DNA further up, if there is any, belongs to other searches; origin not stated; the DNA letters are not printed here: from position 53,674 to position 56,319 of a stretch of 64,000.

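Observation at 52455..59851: Molybdenum hydroxylase cluster with two paralogous catalytic subunits in order L1-M-S-L2, followed by NtaA-type monooxygenase and class V aminotransferase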

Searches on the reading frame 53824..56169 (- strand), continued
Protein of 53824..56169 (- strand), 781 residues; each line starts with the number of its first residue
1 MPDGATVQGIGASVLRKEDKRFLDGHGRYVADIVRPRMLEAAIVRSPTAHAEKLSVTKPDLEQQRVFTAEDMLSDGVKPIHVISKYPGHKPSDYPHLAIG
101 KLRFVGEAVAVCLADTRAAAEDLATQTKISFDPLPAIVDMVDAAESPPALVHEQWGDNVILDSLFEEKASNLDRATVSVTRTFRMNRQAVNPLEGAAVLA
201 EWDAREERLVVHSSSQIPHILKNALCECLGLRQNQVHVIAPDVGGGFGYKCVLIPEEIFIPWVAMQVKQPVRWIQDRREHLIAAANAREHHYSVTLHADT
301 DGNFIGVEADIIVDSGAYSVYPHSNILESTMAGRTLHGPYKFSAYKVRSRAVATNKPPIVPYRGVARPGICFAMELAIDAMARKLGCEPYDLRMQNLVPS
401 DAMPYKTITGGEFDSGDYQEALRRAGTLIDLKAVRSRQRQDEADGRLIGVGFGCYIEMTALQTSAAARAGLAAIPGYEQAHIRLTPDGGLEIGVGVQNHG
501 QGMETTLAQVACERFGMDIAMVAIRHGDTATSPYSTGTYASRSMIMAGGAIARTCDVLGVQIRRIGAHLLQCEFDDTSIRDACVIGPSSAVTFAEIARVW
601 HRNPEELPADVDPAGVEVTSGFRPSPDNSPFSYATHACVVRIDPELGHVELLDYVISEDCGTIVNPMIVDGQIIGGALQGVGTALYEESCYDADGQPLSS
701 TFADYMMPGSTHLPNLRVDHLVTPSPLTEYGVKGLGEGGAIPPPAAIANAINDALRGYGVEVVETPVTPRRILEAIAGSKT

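Call 30: find_related_loci(query=window:53824-56169:-, collection=metagenome_contigs, flank=8000)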
Query window:53824-56169:- (781 aa) in metagenome_contigs; peptide patterns used: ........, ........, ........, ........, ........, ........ (x = any residue, [..] = any of these).
305 stretches matched a pattern; 245 encode a relative of the query (tblastn E <= 1e-3); the best 80 are kept; 77 distinct loci.
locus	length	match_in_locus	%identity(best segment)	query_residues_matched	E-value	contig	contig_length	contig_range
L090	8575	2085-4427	100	1-781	0e+0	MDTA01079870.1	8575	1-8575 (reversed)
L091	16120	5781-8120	87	1-780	0e+0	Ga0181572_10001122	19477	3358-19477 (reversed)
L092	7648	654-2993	86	1-780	0e+0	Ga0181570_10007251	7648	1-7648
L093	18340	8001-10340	86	1-780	0e+0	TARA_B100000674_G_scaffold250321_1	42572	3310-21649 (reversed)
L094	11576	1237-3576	84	1-780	0e+0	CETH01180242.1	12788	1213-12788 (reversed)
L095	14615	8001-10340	84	1-780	0e+0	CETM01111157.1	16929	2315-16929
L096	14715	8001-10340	82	1-780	0e+0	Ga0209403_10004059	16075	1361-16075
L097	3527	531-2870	82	1-780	0e+0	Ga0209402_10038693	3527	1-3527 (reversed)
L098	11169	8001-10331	87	1-777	0e+0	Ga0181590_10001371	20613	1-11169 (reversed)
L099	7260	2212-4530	82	4-776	0e+0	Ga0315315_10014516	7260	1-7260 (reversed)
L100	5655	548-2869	82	4-777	0e+0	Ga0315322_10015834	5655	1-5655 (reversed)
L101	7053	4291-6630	81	1-776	0e+0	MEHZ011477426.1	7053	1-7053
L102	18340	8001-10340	81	1-780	0e+0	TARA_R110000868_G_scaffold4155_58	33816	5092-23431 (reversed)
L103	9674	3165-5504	80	1-780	0e+0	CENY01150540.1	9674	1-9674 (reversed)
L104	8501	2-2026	84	106-780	0e+0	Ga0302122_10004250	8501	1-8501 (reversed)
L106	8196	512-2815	57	8-776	0e+0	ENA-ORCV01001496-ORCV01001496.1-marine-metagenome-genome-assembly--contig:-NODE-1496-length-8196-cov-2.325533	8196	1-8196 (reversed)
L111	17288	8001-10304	83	4-772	0e+0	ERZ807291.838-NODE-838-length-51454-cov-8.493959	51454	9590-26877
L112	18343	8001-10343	55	1-780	0e+0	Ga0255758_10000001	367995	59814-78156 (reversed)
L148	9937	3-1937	56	137-780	0e+0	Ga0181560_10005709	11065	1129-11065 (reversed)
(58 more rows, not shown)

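Call 35: search_protein_families(library=pfam, proteins=[L112:11852-12439:+, L112:12783-13433:+, L112:13405-13869:+, L112:12480-14036:-, L112:15428-16060:+, L112:16086-16514:+, L112:11472-11993:+, L112:17819-18343:-], max_evalue=0.01)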
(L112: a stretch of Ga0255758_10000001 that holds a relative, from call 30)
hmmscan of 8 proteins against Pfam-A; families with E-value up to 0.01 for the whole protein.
L112:11852-12439:+ (195 aa): 2 families
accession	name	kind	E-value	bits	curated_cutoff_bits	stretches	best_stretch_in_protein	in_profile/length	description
PF02777.23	Sod_Fe_C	-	2.4e-34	117.9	20.9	1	91-191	1-101/102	Iron/manganese superoxide dismutases, C-terminal domain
PF00081.27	Sod_Fe_N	-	4.9e-29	101.1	27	1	2-85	2-82/82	Iron/manganese superoxide dismutases, alpha-hairpin domain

L112:12783-13433:+ (216 aa): 0 families

L112:13405-13869:+ (154 aa): 0 families

L112:12480-14036:- (518 aa): 2 families
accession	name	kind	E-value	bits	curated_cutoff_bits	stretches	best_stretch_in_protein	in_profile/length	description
PF03466.25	LysR_substrate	-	5e-30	104.9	28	1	317-513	5-207/209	LysR substrate binding domain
PF00126.33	HTH_1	-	4.4e-20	71.8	26.6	1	232-290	1-59/60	Bacterial regulatory helix-turn-helix protein, lysR family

L112:15428-16060:+ (210 aa): 1 family
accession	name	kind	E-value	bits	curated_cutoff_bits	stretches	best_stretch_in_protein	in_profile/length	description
PF06841.18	Phage_T4_gp19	-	1e-15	58.1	28.2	1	123-203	51-132/134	T4-like virus tail tube protein gp19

L112:16086-16514:+ (142 aa): 1 family
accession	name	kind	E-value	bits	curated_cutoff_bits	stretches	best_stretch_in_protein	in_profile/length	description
PF06841.18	Phage_T4_gp19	-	1.1e-40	138.9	28.2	1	8-137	3-133/134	T4-like virus tail tube protein gp19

L112:11472-11993:+ (173 aa): 0 families

L112:17819-18343:- (174 aa): 1 family
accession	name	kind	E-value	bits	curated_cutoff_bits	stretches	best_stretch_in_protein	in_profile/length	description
PF02775.26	TPP_enzyme_C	-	4e-33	114.8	21.9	1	13-156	2-151/151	Thiamine pyrophosphate enzyme, C-terminal TPP binding domain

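Call 40: find_encoding_contigs(protein=P0022, flank=9000, max_places=1)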
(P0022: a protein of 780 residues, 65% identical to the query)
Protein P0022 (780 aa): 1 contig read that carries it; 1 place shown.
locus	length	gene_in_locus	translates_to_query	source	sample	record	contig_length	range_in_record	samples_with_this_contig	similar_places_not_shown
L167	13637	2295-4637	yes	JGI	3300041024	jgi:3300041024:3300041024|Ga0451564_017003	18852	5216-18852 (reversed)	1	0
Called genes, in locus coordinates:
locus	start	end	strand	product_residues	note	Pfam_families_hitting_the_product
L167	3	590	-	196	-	?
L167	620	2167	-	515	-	PF02776:TPP_enzyme_N, PF02775:TPP_enzyme_C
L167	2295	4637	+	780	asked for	PF01315:Ald_Xan_dh_C, PF02738:MoCoBD_1, PF20256:MoCoBD_2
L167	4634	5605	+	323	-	PF01557:FAA_hydrolase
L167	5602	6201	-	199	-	PF05951:Peptidase_M15_2, PF08291:Peptidase_M15_3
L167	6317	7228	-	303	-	PF09296:NUDIX-like, PF09297:Zn_ribbon_NUD (weak), PF00293:NUDIX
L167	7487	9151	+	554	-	PF05496:RuvB_N (weak), PF13177:DNA_pol3_delta2, PF13191:AAA_16 (weak), PF13604:AAA_30 (weak), PF00004:AAA, PF22608:DNAX_ATPase_lid, PF12169:DNA_pol3_gamma3, PF12362:DUF3646, +2 more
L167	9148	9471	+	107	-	PF02575:YbaB_DNA_bd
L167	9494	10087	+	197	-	PF21176:RecR_HhH, PF02132:RecR_ZnF (weak), PF01751:Toprim (weak), PF13662:Toprim_4, PF21175:RecR_C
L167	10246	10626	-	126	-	PF07883:Cupin_2, PF02311:AraC_binding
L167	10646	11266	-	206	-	PF02798:GST_N, PF13417:GST_N_3, PF13409:GST_N_2, PF00043:GST_C (weak)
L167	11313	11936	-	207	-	PF02798:GST_N, PF13417:GST_N_3, PF13409:GST_N_2, PF00043:GST_C, PF13410:GST_C_2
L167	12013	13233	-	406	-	PF17785:PUA_3, PF10672:Methyltrans_SAM, PF03602:Cons_hypoth95 (weak), PF05175:MTS (weak), PF09445:Methyltransf_15, PF13649:Methyltransf_25 (weak), PF13847:Methyltransf_31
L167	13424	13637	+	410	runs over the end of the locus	PF07690:MFS_1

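Call 41: find_encoding_contigs(protein=P0020, flank=9000, max_places=2)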
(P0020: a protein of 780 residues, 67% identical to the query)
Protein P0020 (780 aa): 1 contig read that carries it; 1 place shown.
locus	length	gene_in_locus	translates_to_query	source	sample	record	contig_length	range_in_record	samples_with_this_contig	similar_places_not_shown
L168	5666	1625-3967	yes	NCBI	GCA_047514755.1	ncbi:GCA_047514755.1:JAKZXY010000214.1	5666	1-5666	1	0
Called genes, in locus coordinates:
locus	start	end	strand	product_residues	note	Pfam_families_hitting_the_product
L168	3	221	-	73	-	?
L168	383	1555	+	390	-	PF13808:DDE_Tnp_1_assoc, PF01609:DDE_Tnp_1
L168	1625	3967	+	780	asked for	PF01315:Ald_Xan_dh_C, PF02738:MoCoBD_1, PF20256:MoCoBD_2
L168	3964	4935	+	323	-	PF01557:FAA_hydrolase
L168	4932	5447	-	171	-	PF05951:Peptidase_M15_2, PF08291:Peptidase_M15_3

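Call 63: search_solved_structures(query=L006:13671-15983:+, max_evalue=1e-60)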
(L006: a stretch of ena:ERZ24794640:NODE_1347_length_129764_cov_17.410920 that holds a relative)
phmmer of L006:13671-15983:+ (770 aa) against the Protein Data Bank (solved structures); distinct sequences matched with E-value up to 1e-60: 8.
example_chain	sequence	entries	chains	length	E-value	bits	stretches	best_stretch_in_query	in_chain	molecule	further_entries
7dqx_A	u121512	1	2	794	5e-176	590.6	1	3-760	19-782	6-hydroxypseudooxynicotine dehydrogenase complex subunit gamma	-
1t3q_B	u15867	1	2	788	2.5e-117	396.6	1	9-762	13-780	quinoline 2-oxidoreductase large subunit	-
8uem_A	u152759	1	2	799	8.5e-114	384.9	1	6-760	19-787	Carbon monoxide dehydrogenase (Large chain), CoxL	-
1ffu_B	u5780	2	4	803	5.7e-101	342.5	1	11-764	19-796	CUTL, MOLYBDOPROTEIN OF CARBON MONOXIDE DEHYDROGENASE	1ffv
1zxi_B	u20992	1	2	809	7.3e-86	292.5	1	10-729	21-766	Carbon monoxide dehydrogenase large chain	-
1n5w_B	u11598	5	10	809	7.7e-86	292.4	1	10-729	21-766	Carbon monoxide dehydrogenase large chain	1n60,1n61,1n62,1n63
4zoh_A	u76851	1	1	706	5.5e-85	289.6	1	9-760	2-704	Putative oxidoreductase molybdopterin-binding subunit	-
1rm6_A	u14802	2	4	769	2.5e-77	264.3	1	10-765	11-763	4-hydroxybenzoyl-CoA reductase alpha subunit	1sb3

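Call 76: search_protein_families(library=pfam, proteins=[L111:10343-11209:-], max_evalue=0.01)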
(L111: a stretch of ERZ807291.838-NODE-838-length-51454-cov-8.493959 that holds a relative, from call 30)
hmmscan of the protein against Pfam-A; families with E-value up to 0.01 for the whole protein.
L111:10343-11209:- (289 aa): 2 families
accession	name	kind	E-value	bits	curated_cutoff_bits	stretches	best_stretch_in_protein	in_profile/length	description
PF03466.25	LysR_substrate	-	4.7e-31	108.3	28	1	92-288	5-207/209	LysR substrate binding domain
PF00126.33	HTH_1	-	5.4e-20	71.5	26.6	1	7-65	1-59/60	Bacterial regulatory helix-turn-helix protein, lysR family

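Call 79: search_protein_families(library=pfam, proteins=[L013:10828-12378:+, L011:11070-12383:+, L022:11137-12414:+, L017:10900-12372:+, L007:11038-12258:+], max_evalue=0.001)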
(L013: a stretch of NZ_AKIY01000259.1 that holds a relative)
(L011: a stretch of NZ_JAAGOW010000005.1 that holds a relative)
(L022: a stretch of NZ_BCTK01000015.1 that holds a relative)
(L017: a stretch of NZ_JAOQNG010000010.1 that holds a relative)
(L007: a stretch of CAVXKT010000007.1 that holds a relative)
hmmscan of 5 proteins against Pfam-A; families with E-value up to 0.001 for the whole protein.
L013:10828-12378:+ (517 aa): 4 families
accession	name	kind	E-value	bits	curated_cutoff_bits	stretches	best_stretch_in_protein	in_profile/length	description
PF01799.25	Fer2_2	-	3.3e-26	91.6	30.3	1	194-267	1-75/75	[2Fe-2S] binding domain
PF06240.19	COXG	-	5.4e-08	33.1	22.2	1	339-476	6-138/140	Carbon monoxide dehydrogenase subunit G (CoxG)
PF13085.11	Fer2_3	-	1.7e-06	28.4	27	1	159-207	51-98/107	2Fe-2S iron-sulfur cluster binding domain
PF00111.32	Fer2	-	2.4e-06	27.8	21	1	127-176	2-52/77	2Fe-2S iron-sulfur cluster binding domain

L011:11070-12383:+ (438 aa): 4 families
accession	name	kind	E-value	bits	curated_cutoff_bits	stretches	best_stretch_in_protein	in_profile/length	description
PF01799.25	Fer2_2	-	1.4e-22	80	30.3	1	115-187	1-74/75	[2Fe-2S] binding domain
PF06240.19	COXG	-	1.7e-13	51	22.2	1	260-398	1-136/140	Carbon monoxide dehydrogenase subunit G (CoxG)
PF00111.32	Fer2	-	1.6e-06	28.4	21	1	48-101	2-55/77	2Fe-2S iron-sulfur cluster binding domain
PF13085.11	Fer2_3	-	1.6e-05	25.3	27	1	80-124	51-94/107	2Fe-2S iron-sulfur cluster binding domain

L022:11137-12414:+ (426 aa): 4 families
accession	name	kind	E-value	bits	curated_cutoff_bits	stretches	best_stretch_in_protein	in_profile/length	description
PF01799.25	Fer2_2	-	3.9e-23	81.8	30.3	1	98-170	1-74/75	[2Fe-2S] binding domain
PF06240.19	COXG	-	3.3e-16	59.7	22.2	1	248-389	1-139/140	Carbon monoxide dehydrogenase subunit G (CoxG)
PF00111.32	Fer2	-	2.6e-07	30.9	21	1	31-84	2-55/77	2Fe-2S iron-sulfur cluster binding domain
PF13085.11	Fer2_3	-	1.2e-06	28.9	27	1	63-111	51-98/107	2Fe-2S iron-sulfur cluster binding domain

L017:10900-12372:+ (491 aa): 5 families
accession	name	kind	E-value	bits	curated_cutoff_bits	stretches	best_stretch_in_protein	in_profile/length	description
PF01799.25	Fer2_2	-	8.8e-25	87.1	30.3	1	166-238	1-74/75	[2Fe-2S] binding domain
PF06240.19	COXG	-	7e-13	48.9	22.2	1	313-453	3-139/140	Carbon monoxide dehydrogenase subunit G (CoxG)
PF10604.15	Polyketide_cyc2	-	3.3e-09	37.6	27.4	1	309-452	4-140/142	Polyketide cyclase / dehydrase and lipid transport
PF00111.32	Fer2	-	1.1e-08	35.3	21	1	98-148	1-52/77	2Fe-2S iron-sulfur cluster binding domain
PF13085.11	Fer2_3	-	2.2e-06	28.1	27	1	131-165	51-84/107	2Fe-2S iron-sulfur cluster binding domain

L007:11038-12258:+ (407 aa): 5 families
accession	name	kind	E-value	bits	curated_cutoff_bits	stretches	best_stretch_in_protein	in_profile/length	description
PF01799.25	Fer2_2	-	2.3e-23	82.5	30.3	1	109-180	2-74/75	[2Fe-2S] binding domain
PF06240.19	COXG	-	3e-10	40.4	22.2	1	237-373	3-137/140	Carbon monoxide dehydrogenase subunit G (CoxG)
PF00111.32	Fer2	-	2.5e-08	34.2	21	1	41-90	2-52/77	2Fe-2S iron-sulfur cluster binding domain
PF13085.11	Fer2_3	-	1.9e-05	25.1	27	1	72-103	50-81/107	2Fe-2S iron-sulfur cluster binding domain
PF10604.15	Polyketide_cyc2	-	8.9e-05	23.3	27.4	1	233-373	4-139/142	Polyketide cyclase / dehydrase and lipid transport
